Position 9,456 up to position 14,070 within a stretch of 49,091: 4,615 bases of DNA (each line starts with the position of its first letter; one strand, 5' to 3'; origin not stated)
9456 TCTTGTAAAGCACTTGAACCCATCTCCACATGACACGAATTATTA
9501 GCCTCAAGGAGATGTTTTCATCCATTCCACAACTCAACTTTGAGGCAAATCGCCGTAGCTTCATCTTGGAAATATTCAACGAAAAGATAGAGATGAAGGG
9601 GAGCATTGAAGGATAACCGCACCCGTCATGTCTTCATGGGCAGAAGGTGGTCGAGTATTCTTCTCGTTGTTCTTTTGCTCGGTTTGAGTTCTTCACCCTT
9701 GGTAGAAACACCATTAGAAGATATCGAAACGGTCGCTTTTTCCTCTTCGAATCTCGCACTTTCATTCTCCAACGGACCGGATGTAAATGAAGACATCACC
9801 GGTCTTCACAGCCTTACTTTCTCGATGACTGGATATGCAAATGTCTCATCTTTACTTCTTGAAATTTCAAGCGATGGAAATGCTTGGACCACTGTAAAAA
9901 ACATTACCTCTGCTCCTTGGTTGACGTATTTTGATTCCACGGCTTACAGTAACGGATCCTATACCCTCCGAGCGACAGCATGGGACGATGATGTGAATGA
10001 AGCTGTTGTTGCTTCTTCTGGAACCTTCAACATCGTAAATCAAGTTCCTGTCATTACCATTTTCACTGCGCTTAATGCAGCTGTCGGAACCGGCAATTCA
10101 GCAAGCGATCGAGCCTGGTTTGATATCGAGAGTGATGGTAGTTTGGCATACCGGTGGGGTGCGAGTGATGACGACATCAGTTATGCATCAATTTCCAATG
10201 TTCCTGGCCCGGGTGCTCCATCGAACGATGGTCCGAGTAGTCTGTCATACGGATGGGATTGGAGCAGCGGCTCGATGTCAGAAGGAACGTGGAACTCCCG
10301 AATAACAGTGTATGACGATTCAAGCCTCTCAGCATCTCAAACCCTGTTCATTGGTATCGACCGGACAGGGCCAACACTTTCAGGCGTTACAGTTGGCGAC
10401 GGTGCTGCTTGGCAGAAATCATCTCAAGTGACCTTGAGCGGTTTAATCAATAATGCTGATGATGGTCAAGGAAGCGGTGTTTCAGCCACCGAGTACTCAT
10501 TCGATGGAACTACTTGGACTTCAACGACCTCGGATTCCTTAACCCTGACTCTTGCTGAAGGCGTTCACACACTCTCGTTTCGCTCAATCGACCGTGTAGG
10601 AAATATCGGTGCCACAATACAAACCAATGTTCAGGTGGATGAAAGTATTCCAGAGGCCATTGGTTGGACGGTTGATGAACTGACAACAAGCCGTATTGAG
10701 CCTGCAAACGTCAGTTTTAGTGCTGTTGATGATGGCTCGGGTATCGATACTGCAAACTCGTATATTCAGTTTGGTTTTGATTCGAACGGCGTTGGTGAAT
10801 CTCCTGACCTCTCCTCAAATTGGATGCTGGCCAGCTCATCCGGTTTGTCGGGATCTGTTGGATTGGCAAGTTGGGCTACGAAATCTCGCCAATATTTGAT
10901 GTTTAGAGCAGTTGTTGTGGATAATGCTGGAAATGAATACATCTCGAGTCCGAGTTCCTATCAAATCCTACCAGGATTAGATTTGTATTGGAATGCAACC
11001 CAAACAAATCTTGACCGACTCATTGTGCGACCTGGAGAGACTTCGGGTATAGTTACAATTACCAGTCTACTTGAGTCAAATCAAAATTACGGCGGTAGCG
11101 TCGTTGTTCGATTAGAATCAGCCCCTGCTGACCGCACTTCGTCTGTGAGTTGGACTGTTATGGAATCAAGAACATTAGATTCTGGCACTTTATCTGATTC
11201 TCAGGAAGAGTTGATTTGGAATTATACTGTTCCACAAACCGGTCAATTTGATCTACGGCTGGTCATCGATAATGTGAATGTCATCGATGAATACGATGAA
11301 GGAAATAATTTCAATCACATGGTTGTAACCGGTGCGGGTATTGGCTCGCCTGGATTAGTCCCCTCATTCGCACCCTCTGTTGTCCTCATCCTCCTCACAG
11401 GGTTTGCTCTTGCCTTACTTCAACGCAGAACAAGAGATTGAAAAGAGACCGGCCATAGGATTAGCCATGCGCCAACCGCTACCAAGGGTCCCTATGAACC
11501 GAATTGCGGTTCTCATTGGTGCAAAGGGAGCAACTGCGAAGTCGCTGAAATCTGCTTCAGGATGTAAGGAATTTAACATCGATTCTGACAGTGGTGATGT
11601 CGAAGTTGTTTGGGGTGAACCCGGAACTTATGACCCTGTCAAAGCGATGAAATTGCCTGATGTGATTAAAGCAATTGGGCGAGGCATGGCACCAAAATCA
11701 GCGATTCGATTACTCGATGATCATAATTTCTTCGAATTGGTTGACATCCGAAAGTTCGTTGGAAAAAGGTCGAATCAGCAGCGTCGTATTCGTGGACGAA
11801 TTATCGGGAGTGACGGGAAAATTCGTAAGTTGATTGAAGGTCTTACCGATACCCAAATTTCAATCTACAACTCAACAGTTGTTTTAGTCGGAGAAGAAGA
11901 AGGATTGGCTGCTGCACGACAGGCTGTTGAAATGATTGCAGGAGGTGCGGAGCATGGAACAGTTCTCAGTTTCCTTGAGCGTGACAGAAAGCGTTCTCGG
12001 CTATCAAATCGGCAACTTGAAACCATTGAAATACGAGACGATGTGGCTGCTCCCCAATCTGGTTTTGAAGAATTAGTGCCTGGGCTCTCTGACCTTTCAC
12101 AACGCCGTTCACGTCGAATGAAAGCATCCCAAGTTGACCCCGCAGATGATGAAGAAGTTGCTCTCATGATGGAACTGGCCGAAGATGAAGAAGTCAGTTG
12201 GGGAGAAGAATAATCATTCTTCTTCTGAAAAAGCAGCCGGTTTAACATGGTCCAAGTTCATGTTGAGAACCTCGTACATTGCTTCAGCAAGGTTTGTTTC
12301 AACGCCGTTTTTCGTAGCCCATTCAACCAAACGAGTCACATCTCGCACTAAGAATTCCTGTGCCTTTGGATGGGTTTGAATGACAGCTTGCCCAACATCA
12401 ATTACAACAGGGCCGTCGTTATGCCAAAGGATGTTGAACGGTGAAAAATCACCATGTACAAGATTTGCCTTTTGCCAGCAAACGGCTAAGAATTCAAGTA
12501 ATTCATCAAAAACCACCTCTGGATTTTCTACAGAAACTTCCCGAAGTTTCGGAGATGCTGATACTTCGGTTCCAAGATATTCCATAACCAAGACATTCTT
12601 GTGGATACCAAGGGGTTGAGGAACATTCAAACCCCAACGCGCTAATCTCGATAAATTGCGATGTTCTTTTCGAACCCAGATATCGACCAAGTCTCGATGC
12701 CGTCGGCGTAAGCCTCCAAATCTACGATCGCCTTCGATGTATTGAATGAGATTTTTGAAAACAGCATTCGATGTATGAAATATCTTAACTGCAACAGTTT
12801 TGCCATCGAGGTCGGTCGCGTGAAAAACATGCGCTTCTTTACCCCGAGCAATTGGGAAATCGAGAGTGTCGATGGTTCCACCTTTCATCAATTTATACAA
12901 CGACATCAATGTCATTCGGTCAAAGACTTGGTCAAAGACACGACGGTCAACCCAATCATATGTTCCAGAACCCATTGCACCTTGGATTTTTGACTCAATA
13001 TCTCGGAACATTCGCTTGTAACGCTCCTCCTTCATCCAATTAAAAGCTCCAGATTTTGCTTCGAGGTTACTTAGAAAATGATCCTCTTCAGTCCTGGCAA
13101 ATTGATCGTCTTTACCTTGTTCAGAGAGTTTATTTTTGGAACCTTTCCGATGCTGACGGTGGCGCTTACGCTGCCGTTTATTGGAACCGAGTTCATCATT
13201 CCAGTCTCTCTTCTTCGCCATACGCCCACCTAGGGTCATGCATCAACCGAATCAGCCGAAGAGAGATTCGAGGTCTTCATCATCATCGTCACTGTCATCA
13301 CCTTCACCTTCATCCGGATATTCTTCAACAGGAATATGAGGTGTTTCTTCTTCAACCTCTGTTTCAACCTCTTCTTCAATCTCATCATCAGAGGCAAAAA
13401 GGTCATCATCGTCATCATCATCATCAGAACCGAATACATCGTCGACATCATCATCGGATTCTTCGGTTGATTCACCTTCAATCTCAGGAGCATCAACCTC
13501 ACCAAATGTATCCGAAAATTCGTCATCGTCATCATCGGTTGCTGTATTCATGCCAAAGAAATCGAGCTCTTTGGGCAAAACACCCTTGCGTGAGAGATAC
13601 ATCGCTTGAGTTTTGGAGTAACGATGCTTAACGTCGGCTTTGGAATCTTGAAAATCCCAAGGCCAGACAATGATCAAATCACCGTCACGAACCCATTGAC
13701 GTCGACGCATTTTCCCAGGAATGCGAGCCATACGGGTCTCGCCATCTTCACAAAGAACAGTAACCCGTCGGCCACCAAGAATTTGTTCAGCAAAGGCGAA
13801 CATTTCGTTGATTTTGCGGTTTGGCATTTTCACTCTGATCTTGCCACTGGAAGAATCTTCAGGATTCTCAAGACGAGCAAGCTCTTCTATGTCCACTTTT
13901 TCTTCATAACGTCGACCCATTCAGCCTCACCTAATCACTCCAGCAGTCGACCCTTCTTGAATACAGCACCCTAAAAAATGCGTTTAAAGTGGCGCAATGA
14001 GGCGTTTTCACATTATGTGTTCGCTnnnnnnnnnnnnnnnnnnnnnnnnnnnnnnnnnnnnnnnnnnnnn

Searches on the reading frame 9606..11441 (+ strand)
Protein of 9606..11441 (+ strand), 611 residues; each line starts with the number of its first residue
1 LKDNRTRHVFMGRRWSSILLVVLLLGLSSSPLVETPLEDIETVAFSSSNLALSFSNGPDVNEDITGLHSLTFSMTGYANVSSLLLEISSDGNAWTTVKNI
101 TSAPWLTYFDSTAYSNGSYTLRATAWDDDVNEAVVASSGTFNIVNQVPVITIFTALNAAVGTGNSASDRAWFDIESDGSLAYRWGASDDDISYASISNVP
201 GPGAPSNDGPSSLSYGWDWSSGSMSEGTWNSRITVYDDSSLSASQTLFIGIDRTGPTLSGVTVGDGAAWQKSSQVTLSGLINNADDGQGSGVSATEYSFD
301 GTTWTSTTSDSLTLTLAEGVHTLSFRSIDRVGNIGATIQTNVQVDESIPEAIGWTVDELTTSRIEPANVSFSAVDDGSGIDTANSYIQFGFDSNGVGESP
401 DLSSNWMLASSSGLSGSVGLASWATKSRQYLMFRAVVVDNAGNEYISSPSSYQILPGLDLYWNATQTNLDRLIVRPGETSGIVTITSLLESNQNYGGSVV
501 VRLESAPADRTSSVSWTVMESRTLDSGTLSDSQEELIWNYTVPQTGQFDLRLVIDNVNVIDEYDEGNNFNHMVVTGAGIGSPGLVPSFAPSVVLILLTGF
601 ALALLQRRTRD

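Call 8: search_protein_families(library=pfam, proteins=[window:9606-11441:+], max_evalue=0.001)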
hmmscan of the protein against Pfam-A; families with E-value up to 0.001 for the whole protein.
window:9606-11441:+ (611 aa): 1 family
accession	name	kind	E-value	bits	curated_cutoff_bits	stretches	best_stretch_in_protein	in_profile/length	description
PF19077.6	Big_13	-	1.7e-07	32.1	27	0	56-136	15-94/102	Bacterial Ig-like domain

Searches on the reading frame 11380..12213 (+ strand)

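Call 85: search_protein_families(library=pfam, proteins=[window:11380-12213:+], max_evalue=0.001)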
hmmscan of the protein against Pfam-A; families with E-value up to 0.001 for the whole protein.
window:11380-12213:+ (277 aa): 3 families
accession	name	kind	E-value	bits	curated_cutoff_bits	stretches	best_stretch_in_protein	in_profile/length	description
PF21800.4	KH_KRR1_2nd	-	2.2e-10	40.8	27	1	118-184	3-68/91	KRR1 small subunit processome component, second KH domain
PF00013.35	KH_1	-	2e-09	37.5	21.5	1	138-184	11-65/66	KH domain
PF22891.2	KH_PNO1_2nd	-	1.3e-05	25.6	27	1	118-199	5-83/90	Eukaryotic type KH-domain (KH-domain type I) (327.11.2)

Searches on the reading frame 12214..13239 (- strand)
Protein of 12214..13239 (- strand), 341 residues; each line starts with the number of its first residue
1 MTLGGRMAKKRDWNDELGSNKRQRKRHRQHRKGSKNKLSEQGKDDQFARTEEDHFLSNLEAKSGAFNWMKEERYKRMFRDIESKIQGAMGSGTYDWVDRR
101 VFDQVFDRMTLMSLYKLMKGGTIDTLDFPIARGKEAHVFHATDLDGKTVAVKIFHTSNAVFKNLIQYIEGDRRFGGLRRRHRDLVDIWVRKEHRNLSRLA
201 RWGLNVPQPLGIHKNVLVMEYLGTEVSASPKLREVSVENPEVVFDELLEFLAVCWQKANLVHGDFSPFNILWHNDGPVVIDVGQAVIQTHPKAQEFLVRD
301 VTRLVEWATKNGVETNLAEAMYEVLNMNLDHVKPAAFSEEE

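Call 8: search_protein_families(library=pfam, proteins=[window:12214-13239:-], max_evalue=0.001)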
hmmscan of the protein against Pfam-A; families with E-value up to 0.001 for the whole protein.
window:12214-13239:- (341 aa): 3 families
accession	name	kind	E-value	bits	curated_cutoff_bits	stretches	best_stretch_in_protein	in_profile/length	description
PF01163.29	RIO1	-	3.6e-51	173.9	22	1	138-314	2-180/187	RIO domain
PF03109.22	ABC1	-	5.3e-08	32.7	22.9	1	203-306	129-234/244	ABC1 atypical kinase-like domain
PF01636.29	APH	-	3.5e-07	30.7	23.2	1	237-287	141-199/239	Phosphotransferase enzyme family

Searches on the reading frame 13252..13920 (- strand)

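Call 8: search_protein_families(library=pfam, proteins=[window:13252-13920:-], max_evalue=0.001)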
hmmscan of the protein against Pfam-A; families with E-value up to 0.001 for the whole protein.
window:13252-13920:- (222 aa): 1 family
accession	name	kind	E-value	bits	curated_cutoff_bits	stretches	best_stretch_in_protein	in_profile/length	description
PF01176.25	eIF-1a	-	7.6e-19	67.6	30.2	1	38-100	1-64/64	Translation initiation factor 1A / IF-1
